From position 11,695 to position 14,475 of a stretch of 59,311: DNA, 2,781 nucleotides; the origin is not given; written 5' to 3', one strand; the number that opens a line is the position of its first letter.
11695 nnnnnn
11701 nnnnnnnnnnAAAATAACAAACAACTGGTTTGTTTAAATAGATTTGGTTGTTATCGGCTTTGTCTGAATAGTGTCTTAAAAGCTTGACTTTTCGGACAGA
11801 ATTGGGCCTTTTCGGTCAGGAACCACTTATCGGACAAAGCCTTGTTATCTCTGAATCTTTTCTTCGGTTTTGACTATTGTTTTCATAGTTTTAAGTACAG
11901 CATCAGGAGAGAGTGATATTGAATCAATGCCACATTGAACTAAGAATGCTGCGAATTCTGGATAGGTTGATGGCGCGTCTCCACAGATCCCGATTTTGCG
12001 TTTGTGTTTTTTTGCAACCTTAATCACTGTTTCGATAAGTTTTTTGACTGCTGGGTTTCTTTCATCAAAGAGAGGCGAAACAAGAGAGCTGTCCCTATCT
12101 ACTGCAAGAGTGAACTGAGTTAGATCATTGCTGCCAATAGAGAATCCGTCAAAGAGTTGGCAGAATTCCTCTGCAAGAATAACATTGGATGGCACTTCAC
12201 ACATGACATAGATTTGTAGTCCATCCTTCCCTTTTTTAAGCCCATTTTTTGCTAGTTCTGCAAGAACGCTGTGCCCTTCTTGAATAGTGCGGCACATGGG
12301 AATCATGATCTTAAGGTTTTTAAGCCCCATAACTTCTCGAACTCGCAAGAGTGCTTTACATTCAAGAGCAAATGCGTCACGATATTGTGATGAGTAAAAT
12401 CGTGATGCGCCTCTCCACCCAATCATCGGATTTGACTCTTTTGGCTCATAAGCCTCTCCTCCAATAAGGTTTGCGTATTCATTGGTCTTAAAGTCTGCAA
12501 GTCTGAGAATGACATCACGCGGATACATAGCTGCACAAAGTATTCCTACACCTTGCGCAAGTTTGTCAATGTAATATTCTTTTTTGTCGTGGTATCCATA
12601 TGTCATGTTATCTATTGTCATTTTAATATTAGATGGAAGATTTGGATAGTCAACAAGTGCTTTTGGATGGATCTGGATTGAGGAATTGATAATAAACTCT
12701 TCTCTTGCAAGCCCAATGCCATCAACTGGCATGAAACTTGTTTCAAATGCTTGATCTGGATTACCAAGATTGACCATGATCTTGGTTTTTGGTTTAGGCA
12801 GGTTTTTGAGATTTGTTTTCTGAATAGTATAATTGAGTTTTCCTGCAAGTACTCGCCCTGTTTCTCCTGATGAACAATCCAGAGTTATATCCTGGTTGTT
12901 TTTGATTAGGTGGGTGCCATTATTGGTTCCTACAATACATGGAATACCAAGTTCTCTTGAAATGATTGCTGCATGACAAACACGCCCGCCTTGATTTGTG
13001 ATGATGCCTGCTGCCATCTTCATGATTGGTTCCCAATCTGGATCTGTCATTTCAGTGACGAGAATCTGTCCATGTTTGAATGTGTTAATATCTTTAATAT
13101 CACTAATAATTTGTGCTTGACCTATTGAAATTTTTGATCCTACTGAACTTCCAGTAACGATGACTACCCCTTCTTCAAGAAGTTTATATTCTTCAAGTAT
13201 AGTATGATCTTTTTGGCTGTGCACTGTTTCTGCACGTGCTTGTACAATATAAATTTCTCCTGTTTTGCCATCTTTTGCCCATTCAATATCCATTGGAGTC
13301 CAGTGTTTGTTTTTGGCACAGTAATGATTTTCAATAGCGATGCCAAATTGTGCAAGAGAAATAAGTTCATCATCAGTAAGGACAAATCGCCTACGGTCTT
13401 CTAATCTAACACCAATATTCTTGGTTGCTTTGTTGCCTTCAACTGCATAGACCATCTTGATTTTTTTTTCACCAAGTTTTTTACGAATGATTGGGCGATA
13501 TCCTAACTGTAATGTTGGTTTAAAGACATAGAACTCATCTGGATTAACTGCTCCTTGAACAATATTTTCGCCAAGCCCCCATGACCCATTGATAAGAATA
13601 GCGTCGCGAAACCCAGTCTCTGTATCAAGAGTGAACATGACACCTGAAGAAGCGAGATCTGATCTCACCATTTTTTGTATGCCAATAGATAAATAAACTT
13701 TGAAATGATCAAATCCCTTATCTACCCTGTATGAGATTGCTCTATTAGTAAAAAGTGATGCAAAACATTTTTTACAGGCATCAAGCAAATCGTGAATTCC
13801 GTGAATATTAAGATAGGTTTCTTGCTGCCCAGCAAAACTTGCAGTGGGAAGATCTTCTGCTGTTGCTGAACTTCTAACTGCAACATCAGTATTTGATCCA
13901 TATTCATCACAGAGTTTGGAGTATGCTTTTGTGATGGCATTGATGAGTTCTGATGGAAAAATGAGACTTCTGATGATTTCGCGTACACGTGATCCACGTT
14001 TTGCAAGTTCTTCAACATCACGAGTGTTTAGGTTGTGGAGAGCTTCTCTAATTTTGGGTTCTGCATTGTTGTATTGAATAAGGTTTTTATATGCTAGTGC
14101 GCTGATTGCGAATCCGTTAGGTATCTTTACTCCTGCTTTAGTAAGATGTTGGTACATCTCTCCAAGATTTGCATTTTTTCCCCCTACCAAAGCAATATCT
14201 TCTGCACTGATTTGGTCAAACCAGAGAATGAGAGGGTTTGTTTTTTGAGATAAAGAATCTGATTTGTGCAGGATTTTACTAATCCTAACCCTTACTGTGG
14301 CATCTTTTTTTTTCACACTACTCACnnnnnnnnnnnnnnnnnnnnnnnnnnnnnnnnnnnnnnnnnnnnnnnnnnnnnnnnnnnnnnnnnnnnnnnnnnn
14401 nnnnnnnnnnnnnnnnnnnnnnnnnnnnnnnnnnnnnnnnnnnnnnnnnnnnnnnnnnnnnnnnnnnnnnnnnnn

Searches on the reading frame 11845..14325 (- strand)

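Call 28: search_protein_families(library=pfam, proteins=[window:11845-14325:-])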
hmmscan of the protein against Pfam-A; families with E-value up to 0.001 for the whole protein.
window:11845-14325:- (826 aa): 3 families
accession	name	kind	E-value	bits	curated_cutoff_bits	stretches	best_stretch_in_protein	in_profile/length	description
PF01326.24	PPDK_N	-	9.1e-121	403.6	27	1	45-376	2-319/328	Pyruvate phosphate dikinase, AMP/ATP-binding domain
PF02896.24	PEP-utilizers_C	-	1.8e-66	224.7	22.8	1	509-819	15-290/293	PEP-utilising enzyme, PEP-binding domain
PF00391.29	PEP-utilizers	-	1e-26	92.7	23.1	1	416-487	1-72/72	PEP-utilising enzyme, mobile domain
